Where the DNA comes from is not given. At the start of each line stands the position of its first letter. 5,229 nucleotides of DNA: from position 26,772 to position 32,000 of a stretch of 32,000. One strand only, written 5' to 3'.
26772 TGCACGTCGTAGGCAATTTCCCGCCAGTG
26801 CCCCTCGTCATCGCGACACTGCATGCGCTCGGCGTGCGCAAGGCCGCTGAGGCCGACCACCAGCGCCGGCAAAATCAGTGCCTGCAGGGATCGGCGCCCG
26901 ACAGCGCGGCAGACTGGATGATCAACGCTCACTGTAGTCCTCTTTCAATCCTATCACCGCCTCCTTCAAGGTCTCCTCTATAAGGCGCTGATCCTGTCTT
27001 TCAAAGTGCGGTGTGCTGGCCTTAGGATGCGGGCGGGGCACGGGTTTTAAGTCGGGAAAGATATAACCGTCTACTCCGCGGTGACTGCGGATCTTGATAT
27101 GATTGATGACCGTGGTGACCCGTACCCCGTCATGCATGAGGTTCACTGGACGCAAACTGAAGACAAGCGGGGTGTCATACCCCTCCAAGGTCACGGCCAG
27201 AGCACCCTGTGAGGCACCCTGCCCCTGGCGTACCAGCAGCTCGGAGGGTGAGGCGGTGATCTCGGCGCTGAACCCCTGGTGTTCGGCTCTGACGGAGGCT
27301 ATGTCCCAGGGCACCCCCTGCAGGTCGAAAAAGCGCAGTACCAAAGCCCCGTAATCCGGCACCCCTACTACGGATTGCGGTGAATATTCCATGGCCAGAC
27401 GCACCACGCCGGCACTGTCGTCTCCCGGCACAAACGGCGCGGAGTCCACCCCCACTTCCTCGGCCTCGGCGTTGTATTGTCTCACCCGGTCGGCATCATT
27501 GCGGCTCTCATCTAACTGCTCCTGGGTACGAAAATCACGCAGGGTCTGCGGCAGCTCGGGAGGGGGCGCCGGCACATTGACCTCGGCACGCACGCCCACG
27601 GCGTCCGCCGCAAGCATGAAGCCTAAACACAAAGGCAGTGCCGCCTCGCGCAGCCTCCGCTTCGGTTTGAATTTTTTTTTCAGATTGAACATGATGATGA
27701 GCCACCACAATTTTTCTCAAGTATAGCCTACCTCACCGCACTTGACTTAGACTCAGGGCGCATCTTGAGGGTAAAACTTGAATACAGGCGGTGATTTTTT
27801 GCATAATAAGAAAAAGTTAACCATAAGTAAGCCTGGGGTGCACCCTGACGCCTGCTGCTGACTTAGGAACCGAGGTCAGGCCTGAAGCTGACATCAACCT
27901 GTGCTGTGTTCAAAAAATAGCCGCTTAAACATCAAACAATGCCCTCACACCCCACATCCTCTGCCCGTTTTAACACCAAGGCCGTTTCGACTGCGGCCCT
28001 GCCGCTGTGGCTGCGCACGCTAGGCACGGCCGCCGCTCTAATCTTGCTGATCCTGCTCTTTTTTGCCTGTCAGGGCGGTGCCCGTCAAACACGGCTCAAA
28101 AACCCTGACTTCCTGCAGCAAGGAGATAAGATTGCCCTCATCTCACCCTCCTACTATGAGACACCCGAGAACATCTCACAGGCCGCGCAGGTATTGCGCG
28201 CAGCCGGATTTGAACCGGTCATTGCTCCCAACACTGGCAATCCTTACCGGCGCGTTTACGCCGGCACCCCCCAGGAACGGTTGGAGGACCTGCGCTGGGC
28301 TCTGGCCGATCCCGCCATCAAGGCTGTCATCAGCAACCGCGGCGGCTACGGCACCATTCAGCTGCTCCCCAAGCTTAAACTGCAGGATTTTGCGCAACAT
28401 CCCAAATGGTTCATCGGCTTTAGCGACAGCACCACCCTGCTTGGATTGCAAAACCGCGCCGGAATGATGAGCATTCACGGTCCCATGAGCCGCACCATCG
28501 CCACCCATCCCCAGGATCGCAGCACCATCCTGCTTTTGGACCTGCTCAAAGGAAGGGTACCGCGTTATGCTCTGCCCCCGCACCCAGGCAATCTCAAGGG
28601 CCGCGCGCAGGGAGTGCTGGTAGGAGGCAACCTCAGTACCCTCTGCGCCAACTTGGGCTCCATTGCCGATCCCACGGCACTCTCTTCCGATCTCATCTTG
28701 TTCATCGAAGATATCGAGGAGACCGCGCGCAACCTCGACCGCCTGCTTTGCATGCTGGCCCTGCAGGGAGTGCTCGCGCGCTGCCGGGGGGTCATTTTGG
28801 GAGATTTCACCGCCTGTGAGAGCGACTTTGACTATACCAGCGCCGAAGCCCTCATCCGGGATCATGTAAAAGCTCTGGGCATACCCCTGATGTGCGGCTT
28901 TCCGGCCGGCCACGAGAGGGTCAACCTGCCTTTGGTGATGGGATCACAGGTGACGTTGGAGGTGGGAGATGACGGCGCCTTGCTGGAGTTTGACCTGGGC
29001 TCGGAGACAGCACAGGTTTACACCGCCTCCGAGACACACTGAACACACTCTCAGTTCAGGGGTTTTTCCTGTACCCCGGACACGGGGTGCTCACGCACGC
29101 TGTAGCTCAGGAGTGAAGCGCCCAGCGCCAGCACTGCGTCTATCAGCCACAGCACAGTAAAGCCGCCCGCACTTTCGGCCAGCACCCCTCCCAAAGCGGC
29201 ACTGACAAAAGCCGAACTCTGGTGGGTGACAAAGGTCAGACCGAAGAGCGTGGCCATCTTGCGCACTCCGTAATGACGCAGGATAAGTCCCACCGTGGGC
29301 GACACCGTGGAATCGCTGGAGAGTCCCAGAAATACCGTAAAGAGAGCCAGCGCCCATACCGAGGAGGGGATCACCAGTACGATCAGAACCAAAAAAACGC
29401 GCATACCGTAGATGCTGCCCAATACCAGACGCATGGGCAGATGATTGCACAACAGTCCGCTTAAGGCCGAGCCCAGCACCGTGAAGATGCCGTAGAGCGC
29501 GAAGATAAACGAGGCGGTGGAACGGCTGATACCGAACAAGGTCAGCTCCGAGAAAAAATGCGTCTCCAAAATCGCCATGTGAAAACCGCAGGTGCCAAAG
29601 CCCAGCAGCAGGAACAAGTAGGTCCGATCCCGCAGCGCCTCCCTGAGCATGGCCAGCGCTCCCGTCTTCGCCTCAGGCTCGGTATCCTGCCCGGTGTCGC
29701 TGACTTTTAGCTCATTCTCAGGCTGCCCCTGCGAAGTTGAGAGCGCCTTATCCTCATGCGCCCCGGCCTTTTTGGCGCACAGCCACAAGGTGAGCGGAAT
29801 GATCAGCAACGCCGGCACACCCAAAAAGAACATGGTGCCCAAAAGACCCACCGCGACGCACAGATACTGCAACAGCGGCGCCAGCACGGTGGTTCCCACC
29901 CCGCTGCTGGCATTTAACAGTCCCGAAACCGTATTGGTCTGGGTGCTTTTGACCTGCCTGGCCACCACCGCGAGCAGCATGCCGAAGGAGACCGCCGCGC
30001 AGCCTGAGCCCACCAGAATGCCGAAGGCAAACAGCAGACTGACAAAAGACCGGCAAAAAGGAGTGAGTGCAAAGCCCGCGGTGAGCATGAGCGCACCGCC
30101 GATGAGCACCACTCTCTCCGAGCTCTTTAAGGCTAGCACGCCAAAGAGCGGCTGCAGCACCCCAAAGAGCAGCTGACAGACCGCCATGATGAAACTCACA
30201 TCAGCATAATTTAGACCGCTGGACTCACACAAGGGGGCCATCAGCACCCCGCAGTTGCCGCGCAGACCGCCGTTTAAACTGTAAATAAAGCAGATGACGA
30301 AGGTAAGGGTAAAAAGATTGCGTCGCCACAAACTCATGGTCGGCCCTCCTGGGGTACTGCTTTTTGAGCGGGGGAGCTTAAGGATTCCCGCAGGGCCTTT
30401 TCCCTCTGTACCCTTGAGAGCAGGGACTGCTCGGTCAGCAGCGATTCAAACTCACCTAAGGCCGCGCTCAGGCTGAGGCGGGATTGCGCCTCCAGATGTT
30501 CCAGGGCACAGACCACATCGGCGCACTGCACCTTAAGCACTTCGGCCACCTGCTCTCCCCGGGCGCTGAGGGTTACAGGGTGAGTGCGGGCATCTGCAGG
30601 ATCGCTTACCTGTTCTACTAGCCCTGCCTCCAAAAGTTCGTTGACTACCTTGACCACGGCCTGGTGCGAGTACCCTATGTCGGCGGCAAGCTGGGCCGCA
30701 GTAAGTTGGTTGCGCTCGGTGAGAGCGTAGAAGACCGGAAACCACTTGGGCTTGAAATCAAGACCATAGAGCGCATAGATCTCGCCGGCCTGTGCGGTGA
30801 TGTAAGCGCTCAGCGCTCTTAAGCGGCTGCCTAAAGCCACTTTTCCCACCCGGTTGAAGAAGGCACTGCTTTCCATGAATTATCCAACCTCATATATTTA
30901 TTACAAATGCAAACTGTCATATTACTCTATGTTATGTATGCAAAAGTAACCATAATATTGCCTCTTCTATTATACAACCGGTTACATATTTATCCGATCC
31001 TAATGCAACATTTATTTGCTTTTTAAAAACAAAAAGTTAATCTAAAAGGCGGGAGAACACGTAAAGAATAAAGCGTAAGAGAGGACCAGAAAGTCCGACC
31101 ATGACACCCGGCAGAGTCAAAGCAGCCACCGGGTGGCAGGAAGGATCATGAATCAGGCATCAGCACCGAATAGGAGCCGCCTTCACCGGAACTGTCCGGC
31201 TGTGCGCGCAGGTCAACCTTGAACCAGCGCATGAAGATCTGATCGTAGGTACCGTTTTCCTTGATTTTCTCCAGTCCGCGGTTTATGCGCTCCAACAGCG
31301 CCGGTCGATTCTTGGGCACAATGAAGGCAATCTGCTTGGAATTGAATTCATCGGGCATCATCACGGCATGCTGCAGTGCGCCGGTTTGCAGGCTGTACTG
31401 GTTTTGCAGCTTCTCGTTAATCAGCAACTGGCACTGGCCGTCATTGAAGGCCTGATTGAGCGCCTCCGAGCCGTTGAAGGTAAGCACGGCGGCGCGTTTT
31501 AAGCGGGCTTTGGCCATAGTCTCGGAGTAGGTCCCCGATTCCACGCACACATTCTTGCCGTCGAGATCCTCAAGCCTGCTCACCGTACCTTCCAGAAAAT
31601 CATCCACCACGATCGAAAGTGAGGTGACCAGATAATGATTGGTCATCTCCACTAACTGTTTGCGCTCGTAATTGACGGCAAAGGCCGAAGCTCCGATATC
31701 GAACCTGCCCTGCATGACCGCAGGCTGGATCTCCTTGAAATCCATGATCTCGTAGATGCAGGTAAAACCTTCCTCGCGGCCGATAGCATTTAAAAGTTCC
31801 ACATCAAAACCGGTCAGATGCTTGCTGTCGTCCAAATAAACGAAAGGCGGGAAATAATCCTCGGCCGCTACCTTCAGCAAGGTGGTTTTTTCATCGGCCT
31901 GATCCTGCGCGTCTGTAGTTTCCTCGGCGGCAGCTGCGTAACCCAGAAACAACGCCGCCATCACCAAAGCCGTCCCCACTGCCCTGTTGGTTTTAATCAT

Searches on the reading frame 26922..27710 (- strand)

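Call 8: search_protein_families(library=pfam, proteins=[window:26922-27710:-], max_evalue=0.001)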
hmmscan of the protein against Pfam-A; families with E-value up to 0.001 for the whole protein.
window:26922-27710:- (262 aa): 1 family
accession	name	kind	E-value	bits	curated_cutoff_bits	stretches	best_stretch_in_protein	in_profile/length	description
PF12293.13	T4BSS_DotH_IcmK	-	3e-09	36.8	25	1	122-194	56-129/238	Putative outer membrane core complex of type IVb secretion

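Call 81: search_protein_families(library=padloc, proteins=[window:26922-27710:-], max_evalue=0.001)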
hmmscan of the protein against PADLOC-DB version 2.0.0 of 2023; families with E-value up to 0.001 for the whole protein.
window:26922-27710:- (262 aa): 0 families

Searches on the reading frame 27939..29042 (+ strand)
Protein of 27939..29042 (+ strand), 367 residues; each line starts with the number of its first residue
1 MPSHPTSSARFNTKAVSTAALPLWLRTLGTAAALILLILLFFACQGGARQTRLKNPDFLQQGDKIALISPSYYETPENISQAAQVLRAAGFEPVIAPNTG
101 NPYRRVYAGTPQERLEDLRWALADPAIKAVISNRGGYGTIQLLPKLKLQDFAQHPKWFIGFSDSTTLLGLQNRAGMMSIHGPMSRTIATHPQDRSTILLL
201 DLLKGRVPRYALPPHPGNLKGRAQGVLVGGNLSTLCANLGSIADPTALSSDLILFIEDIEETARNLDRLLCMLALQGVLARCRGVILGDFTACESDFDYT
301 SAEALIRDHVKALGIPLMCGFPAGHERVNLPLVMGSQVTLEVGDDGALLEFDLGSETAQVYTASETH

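Call 8: search_protein_families(library=pfam, proteins=[window:27939-29042:+], max_evalue=0.001)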
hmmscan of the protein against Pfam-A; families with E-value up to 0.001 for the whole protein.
window:27939-29042:+ (367 aa): 2 families
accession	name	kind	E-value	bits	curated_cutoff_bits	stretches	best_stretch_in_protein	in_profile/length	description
PF02016.21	Peptidase_S66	-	1.5e-32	112.7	25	1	65-181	1-121/121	LD-carboxypeptidase N-terminal domain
PF17676.7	Peptidase_S66C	-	5.1e-28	98.5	23.7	1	224-340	1-120/120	LD-carboxypeptidase C-terminal domain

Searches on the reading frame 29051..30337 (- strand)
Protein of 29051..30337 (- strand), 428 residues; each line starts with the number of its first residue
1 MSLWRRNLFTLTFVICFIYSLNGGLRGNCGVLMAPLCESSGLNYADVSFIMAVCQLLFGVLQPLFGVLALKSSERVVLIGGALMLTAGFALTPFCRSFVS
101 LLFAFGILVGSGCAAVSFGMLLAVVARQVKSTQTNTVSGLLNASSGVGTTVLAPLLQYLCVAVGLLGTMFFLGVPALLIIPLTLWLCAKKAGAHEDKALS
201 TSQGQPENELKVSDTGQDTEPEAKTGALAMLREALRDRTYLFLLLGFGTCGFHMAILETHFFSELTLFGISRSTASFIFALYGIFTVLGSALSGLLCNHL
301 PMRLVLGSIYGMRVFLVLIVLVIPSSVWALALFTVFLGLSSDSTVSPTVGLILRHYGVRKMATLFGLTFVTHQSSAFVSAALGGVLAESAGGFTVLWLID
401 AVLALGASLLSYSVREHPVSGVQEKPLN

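Call 8: search_protein_families(library=pfam, proteins=[window:29051-30337:-], max_evalue=0.001)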
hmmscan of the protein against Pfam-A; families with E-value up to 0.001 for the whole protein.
window:29051-30337:- (428 aa): 2 families
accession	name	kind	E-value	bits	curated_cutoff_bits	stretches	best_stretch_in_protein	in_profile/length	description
PF07690.21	MFS_1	-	1.4e-30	106.8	33.4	2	15-254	1-218/347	Major Facilitator Superfamily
PF12832.13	MFS_1_like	-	2.4e-05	24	25.2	1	16-388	9-363/373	MFS_1 like family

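Call 15: find_encoding_contigs(protein=window:29051-30337:-, flank=10000, max_places=4)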
Protein window:29051-30337:- (428 aa): 7 contigs read that carry it; 3 places shown.
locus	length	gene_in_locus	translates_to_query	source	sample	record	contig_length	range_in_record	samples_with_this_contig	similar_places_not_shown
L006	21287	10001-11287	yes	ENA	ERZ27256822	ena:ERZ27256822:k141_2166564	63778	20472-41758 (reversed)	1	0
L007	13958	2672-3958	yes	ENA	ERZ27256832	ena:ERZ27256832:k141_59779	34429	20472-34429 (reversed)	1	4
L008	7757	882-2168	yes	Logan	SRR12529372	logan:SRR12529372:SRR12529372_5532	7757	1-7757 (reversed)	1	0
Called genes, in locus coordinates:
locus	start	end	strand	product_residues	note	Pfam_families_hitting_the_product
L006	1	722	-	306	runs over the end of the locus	PF00929:RNase_T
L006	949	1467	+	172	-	PF04326:SLFN_AlbA_2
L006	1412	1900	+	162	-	-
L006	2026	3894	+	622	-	PF00665:rve (weak), PF22483:Mu-transpos_C_2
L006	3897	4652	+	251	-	PF01695:IstB_IS21, PF20720:nSTAND3 (weak)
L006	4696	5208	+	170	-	-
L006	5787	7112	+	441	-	PF00078:RVT_1, PF08388:GIIM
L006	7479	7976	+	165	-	PF11740:KfrA_N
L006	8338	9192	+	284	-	PF00497:SBP_bac_3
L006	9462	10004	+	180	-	PF01978:TrmB (faint), PF12802:MarR_2, PF01047:MarR (faint)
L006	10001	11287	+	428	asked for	PF12832:MFS_1_like (faint), PF07690:MFS_1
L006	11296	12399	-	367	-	PF02016:Peptidase_S66, PF17676:Peptidase_S66C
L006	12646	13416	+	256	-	PF12293:T4BSS_DotH_IcmK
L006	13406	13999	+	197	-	-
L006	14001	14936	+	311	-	PF00582:Usp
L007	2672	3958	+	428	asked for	PF12832:MFS_1_like (faint), PF07690:MFS_1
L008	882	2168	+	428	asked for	PF12832:MFS_1_like (faint), PF07690:MFS_1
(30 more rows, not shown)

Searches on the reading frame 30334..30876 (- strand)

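Call 8: search_protein_families(library=pfam, proteins=[window:30334-30876:-], max_evalue=0.001)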
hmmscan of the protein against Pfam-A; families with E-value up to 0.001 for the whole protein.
window:30334-30876:- (180 aa): 5 families
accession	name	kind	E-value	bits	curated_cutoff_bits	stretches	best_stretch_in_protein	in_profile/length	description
PF12802.13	MarR_2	-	1.9e-12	47.6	27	1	40-97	2-60/61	MarR family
PF13463.12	HTH_27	-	3.3e-06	27.7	22.2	1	54-107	15-68/68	Winged helix DNA-binding domain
PF01978.25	TrmB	-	8.5e-06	26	25.6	1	46-91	11-56/68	Sugar-specific transcriptional regulator TrmB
PF01047.28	MarR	-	1.3e-05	25.4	24.6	1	52-98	12-58/59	MarR family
PF12840.13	HTH_20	-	0.00011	22.5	27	1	51-90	12-51/51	Helix-turn-helix domain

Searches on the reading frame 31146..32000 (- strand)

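Call 8: search_protein_families(library=pfam, proteins=[window:31146-32000:-], max_evalue=0.001)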
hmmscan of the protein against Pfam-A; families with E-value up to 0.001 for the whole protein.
window:31146-32000:- (284 aa): 2 families
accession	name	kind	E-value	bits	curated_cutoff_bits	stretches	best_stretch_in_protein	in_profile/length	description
PF00497.25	SBP_bac_3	-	1.1e-31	109.8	26.4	1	42-261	1-131/132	Bacterial extracellular solute-binding proteins, family 3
PF10613.14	Lig_chan-Glu_bd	-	8.2e-05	23.1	30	0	93-132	72-111/115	Ligated ion channel L-glutamate- and glycine-binding site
